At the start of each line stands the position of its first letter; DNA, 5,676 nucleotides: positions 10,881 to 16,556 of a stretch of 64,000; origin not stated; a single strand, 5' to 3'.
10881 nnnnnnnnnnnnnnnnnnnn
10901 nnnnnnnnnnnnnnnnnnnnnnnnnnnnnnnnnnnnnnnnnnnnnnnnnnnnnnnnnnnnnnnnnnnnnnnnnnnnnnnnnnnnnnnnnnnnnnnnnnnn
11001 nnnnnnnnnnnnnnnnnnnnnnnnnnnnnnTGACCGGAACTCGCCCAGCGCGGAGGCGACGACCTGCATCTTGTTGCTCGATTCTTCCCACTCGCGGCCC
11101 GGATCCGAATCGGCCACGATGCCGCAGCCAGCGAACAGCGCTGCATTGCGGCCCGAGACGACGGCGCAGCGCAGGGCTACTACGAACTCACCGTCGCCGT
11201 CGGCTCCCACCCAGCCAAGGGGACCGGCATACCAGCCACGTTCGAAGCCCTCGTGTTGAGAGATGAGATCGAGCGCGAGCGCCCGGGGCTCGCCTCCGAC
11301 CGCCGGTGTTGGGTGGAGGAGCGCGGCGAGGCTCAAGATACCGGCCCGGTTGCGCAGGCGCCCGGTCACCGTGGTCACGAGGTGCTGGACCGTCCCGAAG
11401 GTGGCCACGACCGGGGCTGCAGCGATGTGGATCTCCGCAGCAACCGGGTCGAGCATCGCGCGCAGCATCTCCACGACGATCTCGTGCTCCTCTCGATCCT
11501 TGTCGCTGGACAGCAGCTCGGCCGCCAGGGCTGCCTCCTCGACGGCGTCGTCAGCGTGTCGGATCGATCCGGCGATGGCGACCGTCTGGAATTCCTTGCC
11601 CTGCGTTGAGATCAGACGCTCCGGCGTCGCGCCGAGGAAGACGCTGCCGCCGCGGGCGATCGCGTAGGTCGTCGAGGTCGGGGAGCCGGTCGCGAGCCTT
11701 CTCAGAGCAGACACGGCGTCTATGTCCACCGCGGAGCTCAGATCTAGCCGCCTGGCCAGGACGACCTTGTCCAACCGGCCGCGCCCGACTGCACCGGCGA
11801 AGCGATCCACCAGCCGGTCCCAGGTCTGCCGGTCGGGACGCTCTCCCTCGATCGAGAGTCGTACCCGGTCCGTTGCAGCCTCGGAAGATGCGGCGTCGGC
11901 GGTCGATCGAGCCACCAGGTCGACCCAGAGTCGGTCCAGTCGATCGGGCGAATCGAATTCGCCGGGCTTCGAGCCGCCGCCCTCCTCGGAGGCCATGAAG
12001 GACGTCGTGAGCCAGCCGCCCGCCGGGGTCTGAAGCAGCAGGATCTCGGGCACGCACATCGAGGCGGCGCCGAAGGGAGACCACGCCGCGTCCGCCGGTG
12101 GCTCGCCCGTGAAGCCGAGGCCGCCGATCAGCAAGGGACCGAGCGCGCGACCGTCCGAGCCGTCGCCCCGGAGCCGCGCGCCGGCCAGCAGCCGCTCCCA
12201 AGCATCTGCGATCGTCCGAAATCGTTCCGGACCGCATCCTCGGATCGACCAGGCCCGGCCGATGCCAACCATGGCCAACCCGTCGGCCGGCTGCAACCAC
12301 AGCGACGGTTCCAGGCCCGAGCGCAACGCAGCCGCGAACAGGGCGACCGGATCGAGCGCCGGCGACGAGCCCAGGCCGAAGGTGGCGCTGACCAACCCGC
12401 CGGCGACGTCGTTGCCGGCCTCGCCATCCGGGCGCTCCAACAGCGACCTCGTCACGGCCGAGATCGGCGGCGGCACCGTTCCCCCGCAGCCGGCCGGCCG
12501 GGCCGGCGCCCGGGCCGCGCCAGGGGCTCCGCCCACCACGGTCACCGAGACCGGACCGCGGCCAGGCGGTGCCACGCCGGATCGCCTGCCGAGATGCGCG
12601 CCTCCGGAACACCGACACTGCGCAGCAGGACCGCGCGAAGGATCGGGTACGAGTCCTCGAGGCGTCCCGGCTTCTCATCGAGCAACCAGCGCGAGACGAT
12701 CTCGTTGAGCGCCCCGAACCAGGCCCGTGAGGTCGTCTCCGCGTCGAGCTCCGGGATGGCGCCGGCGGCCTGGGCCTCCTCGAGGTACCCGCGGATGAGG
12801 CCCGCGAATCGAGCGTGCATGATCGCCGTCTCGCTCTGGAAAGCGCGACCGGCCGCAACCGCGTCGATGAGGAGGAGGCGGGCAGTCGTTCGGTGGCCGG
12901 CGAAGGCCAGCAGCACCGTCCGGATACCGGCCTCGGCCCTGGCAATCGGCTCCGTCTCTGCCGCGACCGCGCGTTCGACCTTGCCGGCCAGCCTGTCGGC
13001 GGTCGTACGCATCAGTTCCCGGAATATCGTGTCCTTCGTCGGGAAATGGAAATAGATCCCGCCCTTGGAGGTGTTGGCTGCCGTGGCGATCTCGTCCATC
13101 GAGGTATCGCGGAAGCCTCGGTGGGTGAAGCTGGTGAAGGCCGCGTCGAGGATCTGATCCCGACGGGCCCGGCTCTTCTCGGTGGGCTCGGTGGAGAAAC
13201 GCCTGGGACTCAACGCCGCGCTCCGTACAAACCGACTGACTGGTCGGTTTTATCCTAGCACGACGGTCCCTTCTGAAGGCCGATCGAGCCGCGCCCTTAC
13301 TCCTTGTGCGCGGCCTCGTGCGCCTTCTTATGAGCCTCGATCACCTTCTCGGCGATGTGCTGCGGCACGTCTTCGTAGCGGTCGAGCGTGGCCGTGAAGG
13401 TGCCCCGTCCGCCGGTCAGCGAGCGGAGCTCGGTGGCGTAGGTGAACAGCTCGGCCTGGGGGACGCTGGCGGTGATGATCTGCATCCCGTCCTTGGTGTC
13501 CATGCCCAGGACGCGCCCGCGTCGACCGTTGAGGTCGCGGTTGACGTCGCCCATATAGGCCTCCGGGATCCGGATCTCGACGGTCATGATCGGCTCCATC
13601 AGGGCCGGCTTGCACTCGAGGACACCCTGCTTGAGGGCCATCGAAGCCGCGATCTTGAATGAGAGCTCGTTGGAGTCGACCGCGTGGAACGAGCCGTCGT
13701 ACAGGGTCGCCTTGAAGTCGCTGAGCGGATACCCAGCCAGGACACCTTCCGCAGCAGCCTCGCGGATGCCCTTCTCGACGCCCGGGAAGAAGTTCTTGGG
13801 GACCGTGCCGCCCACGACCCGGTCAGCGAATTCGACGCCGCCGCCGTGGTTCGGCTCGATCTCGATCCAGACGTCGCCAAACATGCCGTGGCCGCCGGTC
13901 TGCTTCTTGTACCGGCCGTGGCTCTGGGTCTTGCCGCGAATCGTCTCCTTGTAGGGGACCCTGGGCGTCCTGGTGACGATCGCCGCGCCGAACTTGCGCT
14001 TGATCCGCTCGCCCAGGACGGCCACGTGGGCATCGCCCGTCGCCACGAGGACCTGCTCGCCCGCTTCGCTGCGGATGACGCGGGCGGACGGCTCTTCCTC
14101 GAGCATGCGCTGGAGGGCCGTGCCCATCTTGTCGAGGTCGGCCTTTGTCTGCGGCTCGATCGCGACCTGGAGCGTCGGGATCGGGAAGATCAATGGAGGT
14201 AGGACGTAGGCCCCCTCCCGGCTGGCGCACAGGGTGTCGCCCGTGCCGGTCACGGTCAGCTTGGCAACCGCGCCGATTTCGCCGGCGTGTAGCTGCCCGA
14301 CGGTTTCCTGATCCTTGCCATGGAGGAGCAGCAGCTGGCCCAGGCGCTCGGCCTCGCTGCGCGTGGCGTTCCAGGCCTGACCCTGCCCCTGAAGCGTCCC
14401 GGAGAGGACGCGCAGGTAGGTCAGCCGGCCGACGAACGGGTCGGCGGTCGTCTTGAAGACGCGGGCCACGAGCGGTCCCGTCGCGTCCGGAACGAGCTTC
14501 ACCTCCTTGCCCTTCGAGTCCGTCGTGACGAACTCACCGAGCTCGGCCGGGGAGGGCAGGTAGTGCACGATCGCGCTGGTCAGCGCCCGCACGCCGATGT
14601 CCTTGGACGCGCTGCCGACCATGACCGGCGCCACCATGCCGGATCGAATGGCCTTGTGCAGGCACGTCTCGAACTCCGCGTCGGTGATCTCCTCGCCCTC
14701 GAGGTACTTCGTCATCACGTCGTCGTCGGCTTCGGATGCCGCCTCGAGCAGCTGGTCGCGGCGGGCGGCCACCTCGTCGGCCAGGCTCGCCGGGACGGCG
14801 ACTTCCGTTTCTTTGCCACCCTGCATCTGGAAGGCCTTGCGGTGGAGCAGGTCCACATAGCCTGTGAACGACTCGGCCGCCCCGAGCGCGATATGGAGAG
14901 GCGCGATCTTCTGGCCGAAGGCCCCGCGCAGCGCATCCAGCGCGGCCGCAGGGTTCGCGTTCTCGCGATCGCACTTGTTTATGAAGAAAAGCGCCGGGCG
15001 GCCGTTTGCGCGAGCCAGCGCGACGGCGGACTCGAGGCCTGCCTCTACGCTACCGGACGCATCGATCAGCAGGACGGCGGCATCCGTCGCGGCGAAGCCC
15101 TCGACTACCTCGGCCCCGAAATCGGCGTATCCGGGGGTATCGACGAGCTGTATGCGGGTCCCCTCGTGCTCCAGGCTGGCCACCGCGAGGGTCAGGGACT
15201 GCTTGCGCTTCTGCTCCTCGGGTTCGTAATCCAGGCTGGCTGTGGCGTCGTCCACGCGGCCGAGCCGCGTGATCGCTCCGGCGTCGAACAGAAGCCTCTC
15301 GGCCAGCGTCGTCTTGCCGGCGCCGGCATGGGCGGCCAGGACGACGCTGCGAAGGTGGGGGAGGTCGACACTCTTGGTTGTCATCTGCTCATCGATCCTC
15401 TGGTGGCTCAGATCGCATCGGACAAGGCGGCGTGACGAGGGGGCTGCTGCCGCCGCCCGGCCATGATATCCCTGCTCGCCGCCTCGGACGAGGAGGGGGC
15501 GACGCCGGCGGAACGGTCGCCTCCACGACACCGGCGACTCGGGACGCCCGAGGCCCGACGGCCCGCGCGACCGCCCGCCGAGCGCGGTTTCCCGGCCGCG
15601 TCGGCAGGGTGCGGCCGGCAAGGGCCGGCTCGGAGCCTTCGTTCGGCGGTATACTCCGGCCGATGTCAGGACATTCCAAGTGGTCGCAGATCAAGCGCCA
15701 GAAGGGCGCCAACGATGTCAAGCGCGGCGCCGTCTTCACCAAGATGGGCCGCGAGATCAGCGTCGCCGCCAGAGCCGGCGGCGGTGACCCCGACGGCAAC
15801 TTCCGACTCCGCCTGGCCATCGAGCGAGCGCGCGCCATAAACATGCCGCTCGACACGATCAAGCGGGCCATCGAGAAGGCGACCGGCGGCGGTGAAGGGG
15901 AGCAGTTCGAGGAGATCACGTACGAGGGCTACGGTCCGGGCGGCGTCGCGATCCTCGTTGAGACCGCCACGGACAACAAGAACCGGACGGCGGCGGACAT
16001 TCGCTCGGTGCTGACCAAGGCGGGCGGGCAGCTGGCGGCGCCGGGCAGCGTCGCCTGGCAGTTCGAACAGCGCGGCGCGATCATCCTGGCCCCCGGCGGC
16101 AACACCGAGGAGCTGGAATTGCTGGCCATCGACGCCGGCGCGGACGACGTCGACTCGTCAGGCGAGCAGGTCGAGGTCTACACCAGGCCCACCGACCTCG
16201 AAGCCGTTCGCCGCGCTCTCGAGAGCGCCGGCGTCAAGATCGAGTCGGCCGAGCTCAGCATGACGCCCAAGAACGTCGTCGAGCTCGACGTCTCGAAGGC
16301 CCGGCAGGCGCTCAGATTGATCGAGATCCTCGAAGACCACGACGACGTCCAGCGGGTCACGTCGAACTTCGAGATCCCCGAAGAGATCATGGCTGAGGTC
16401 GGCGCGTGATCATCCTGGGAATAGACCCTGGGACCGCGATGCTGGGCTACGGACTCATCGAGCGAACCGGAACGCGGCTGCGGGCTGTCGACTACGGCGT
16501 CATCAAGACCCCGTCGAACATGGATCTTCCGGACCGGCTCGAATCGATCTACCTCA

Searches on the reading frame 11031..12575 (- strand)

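Call 10: search_protein_families(library=ncbifam, proteins=[window:11031-12575:-], max_evalue=0.00001)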
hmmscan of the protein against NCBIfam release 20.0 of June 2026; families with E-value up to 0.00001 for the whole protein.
window:11031-12575:- (515 aa): 26 families (the best 25 are shown)
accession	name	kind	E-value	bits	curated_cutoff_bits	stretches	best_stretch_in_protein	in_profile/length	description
NF005459.0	PRK07054.1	equivalog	1.6e-107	360.5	475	1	71-511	35-457/476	isochorismate synthase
TIGR00543.1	isochor_syn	subfamily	6.9e-94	314.9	224.75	1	148-509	2-348/349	isochorismate synthase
NF005380.0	PRK06923.1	equivalog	3.2e-64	217.6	486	1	239-511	112-390/399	isochorismate synthase DhbC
NF011591.0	PRK15016.1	equivalog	2e-60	204.9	624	1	230-509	107-387/391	isochorismate synthase EntC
TIGR01820.1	TrpE-arch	equivalog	7.4e-50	170.5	512.05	1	234-511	171-449/449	anthranilate synthase component I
TIGR01824.1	PabB-clade2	equivalog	5.4e-46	157.5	408.55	1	228-505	74-354/355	aminodeoxychorismate synthase, component I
NF011588.0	PRK15012.1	equivalog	8.4e-46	156.7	488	1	237-504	157-422/431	isochorismate synthase MenF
TIGR00564.1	trpE_most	equivalog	2e-45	155.7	517.7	1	245-509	189-453/455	anthranilate synthase component I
NF010089.0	PRK13574.1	equivalog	9.8e-40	136.8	527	1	233-511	141-419/421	anthranilate synthase component I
TIGR00553.1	pabB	equivalog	5.5e-38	130.9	328.4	1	211-505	39-328/329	aminodeoxychorismate synthase component I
NF006563.0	PRK09070.1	equivalog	7.6e-38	130.3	514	1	211-510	150-444/447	aminodeoxychorismate synthase component I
NF010086.0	PRK13571.1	equivalog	1e-37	129.8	693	1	210-510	196-497/510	anthranilate synthase component I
NF005698.0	PRK07508.1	equivalog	1.7e-34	119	452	1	229-506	96-375/383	aminodeoxychorismate synthase component I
NF010087.0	PRK13572.1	equivalog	4.3e-31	108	580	1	242-511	165-432/435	anthranilate synthase component I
TIGR03494.1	salicyl_syn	equivalog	6.5e-30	104.3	325.15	1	248-508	160-421/425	salicylate synthase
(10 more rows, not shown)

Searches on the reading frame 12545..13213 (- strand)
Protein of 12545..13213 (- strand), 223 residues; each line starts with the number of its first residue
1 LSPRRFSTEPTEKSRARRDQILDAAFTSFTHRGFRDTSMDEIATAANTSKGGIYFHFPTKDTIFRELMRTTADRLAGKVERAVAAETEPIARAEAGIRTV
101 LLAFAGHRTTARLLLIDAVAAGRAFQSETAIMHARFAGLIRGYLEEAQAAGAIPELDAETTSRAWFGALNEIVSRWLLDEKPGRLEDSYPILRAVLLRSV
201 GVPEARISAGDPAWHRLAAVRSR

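Call 10: search_protein_families(library=ncbifam, proteins=[window:12545-13213:-], max_evalue=0.00001)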
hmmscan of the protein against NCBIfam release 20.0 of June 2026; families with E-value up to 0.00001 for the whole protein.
window:12545-13213:- (223 aa): 17 families
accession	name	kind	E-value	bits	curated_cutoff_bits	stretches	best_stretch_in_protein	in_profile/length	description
NF041196.1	ScbR_bind_reg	equivalog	4.4e-17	62.9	150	1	14-169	4-158/191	ScbR family autoregulator-binding transcription factor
TIGR03384.1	betaine_BetI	equivalog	2.7e-14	53.3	201.3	1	14-99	6-91/189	choline-binding transcriptional repressor BetI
NF053878.1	FATransRegFadRBac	equivalog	3.1e-14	53.2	200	1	18-198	5-186/190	fatty acid metabolism transcriptional regulator FadR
NF053731.1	TransRegFasRMycb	equivalog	2e-13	50.6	330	1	15-101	10-96/199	HTH-type transcriptional activator FasR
NF050111.1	TransRegSACE7040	equivalog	6.4e-13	49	250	1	17-105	2-89/186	SACE_7040 family transcriptional regulator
NF007949.0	PRK10668.1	equivalog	2.1e-12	47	271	1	13-74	8-69/216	multidrug efflux transporter transcriptional repressor AcrR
NF007430.0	PRK09975.1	equivalog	8.1e-12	44.7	274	1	15-199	10-200/220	acrEF/envCD operon transcriptional regulator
NF001978.0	PRK00767.1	equivalog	3.6e-11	43.2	118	1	15-98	8-92/197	transcriptional regulator BetI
TIGR03613.1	RutR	equivalog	1.6e-10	41.2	368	1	15-122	7-113/202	pyrimidine utilization regulatory protein R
NF051852.1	efflux_TF_MtrR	exception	3.3e-10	40.1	280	1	15-87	9-81/205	multidrug efflux system transcriptional repressor MtrR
NF007015.0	PRK09480.1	equivalog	2.4e-08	33.8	120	1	10-146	4-141/197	nucleoid occlusion factor SlmA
NF011584.0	PRK15008.1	equivalog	2.6e-08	34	230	1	14-122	16-123/212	HTH-type transcriptional regulator RutR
TIGR03968.1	mycofact_TetR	equivalog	6.5e-08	32.4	224.9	1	13-143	6-134/190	mycofactocin system transcriptional regulator MftR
NF051457.1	acryl_TF_AcuR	equivalog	1e-07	31.4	247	1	12-107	13-109/204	acrylate utilization transcriptional regulator AcuR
NF053516.1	TranRepPrsAVib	equivalog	1.8e-07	31.2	300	1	16-83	6-73/208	TetR family transcriptional repressor PsrA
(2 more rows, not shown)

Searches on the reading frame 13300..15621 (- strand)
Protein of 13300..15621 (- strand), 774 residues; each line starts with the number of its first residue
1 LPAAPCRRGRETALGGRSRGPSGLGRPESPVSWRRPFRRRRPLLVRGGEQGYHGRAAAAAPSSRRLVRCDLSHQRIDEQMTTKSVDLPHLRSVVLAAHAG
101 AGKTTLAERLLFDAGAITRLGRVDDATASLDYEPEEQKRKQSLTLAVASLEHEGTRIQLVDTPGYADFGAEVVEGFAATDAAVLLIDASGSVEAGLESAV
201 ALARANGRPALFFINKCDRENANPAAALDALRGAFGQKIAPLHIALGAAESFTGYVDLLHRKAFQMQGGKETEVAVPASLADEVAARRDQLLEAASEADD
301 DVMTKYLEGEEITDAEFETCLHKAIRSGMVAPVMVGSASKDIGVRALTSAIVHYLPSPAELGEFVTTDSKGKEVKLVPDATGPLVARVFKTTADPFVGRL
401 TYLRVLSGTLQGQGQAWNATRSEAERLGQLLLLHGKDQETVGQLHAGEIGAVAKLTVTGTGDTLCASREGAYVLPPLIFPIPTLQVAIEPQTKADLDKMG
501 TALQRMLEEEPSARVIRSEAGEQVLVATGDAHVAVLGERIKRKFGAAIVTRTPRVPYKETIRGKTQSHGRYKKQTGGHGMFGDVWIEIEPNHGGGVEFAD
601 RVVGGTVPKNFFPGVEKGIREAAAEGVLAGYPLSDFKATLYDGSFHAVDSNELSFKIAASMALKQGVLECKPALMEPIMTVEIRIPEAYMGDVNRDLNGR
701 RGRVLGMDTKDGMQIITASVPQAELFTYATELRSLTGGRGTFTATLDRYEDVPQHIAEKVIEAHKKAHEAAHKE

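Call 10: search_protein_families(library=ncbifam, proteins=[window:13300-15621:-], max_evalue=0.00001)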
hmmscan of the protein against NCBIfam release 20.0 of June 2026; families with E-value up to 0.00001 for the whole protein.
window:13300-15621:- (774 aa): 27 families (the best 25 are shown)
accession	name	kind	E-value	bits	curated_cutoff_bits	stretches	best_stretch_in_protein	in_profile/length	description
NF009381.0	PRK12740.1-5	subfamily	2.6e-248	826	583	1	84-768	3-689/692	elongation factor G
TIGR00484.1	EF-G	equivalog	4.6e-191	636.5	659.4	1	83-765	3-690/691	elongation factor G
NF009891.0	PRK13351.1-1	equivalog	1.5e-179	598.8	597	1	89-766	8-679/681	elongation factor G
NF009377.1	PRK12740.1-1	equivalog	1.9e-171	571.9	890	1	88-760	11-698/700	elongation factor G-like protein EF-G2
NF009379.0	PRK12740.1-3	equivalog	1.4e-160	536.1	513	1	89-767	7-673/674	elongation factor G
NF058620.1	EFG2_Bacteroid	exception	2.4e-152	508.9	1000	2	89-593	8-510/717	elongation factor G2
NF012153.1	tet_protect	equivalog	9.8e-84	281.7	775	1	96-746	6-611/614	tetracycline resistance ribosomal protection protein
NF000120.3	47473_otr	exception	8.9e-63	212.8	900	1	95-743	7-607/608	tetracycline resistance ribosomal protection protein Otr(A)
TIGR00490.1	aEF-2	equivalog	3.1e-61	207.4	738.45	3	617-764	562-711/720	elongation factor EF-2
NF033148.1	tet_protect_M_W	exception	2.9e-49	168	1100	2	294-752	177-613/639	TetM/TetW/TetO/TetS family tetracycline resistance ribosomal protection protein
NF001964.0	PRK00741.1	equivalog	1.6e-45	155.5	473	1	90-551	12-463/529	peptide chain release factor 3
NF012155.1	tet_protect_M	exception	6.3e-41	140.3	1420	2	94-222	7-135/639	tetracycline resistance ribosomal protection protein Tet(M)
TIGR01394.1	TypA_BipA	equivalog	2.2e-40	138.5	757.3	3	90-230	1-139/594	translational GTPase TypA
NF009892.0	PRK13351.1-3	equivalog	1.7e-39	135.8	640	1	90-742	3-607/623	elongation factor G-like protein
TIGR00503.1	prfC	equivalog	5.2e-38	130.8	466.95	1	91-546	12-457/527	peptide chain release factor 3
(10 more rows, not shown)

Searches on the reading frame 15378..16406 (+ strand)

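Call 10: search_protein_families(library=ncbifam, proteins=[window:15378-16406:+], max_evalue=0.00001)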
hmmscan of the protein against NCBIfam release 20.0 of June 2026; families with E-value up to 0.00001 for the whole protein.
window:15378-16406:+ (343 aa): 3 families
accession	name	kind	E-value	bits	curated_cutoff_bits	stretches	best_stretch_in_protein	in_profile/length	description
NF001030.0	PRK00110.1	equivalog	1.5e-101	339.2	243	1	96-340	1-243/245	YebC/PmpR family DNA-binding transcriptional regulator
TIGR01033.1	TIGR01033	subfamily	1.7e-91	306.2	208.75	1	96-332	1-238/238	YebC/PmpR family DNA-binding transcriptional regulator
NF009044.0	PRK12378.1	subfamily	8.3e-78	261.4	196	1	101-332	4-237/239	YebC/PmpR family DNA-binding transcriptional regulator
